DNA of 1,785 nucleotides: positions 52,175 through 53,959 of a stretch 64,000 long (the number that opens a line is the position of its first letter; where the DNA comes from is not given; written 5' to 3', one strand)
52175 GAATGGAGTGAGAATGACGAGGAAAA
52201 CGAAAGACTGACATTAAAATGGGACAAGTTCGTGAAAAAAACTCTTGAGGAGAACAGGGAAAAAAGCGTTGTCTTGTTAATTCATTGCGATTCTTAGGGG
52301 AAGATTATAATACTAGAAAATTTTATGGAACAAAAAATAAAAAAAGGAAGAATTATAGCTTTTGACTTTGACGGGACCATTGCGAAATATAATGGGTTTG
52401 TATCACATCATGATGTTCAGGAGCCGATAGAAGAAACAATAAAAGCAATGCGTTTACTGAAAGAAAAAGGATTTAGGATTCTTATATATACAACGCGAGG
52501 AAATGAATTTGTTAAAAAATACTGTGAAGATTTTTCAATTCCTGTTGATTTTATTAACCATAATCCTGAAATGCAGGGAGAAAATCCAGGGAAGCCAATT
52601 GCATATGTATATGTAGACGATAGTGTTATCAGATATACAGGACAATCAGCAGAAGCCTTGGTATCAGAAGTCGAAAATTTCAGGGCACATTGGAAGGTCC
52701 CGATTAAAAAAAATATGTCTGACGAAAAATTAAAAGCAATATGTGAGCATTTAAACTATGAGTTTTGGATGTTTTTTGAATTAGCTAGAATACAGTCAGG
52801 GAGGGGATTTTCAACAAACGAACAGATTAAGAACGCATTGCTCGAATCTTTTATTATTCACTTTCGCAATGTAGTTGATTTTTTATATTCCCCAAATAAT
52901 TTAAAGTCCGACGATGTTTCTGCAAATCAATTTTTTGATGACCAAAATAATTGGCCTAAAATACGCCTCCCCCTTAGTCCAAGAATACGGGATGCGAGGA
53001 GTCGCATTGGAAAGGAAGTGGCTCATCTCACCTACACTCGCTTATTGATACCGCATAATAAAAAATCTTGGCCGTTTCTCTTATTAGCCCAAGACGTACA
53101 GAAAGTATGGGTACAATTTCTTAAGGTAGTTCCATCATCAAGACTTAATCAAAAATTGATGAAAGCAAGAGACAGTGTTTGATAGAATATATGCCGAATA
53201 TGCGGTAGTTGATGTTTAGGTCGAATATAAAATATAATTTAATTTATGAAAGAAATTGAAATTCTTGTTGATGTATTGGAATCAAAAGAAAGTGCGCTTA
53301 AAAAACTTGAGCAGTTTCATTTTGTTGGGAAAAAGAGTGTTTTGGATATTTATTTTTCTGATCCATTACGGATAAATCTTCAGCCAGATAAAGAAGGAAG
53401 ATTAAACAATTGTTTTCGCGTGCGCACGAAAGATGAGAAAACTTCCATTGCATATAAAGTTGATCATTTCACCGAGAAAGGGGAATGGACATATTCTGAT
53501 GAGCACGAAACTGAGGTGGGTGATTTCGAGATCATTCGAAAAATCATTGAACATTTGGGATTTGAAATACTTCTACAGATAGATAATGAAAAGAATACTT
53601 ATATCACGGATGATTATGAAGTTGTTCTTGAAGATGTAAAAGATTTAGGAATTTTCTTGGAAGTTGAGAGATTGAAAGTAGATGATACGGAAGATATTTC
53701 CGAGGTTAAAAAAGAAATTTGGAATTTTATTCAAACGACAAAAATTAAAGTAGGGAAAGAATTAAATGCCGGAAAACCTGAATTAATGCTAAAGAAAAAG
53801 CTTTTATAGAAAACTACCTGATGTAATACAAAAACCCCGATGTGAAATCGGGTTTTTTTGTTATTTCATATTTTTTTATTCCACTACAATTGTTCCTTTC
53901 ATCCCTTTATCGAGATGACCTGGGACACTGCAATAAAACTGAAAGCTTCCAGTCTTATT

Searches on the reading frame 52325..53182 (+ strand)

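Call 44: search_protein_families(library=pfam, proteins=[window:52325-53182:+], max_evalue=0.01)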
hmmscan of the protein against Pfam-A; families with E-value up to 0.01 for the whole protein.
window:52325-53182:+ (285 aa): 4 families
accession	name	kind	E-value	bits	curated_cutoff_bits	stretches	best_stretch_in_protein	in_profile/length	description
PF08282.18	Hydrolase_3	-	0.00022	21.5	20.9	1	11-80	1-62/255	haloacid dehalogenase-like hydrolase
PF00702.32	Hydrolase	-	0.0033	18.3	26.4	0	33-76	98-141/191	haloacid dehalogenase-like hydrolase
PF13419.12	HAD_2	-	0.0052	17.4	23.8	0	28-72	73-118/178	Haloacid dehalogenase-like hydrolase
PF11210.13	DUF2996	-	0.0078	17.1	27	0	133-183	47-100/120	Protein of unknown function (DUF2996)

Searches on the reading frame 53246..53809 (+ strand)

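Call 44: search_protein_families(library=pfam, proteins=[window:53246-53809:+], max_evalue=0.01)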
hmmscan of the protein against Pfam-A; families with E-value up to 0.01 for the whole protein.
window:53246-53809:+ (187 aa): 1 family
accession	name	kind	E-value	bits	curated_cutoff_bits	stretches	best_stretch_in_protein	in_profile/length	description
PF01928.26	CYTH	-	1.1e-11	45.4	23.2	1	1-168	1-170/179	CYTH domain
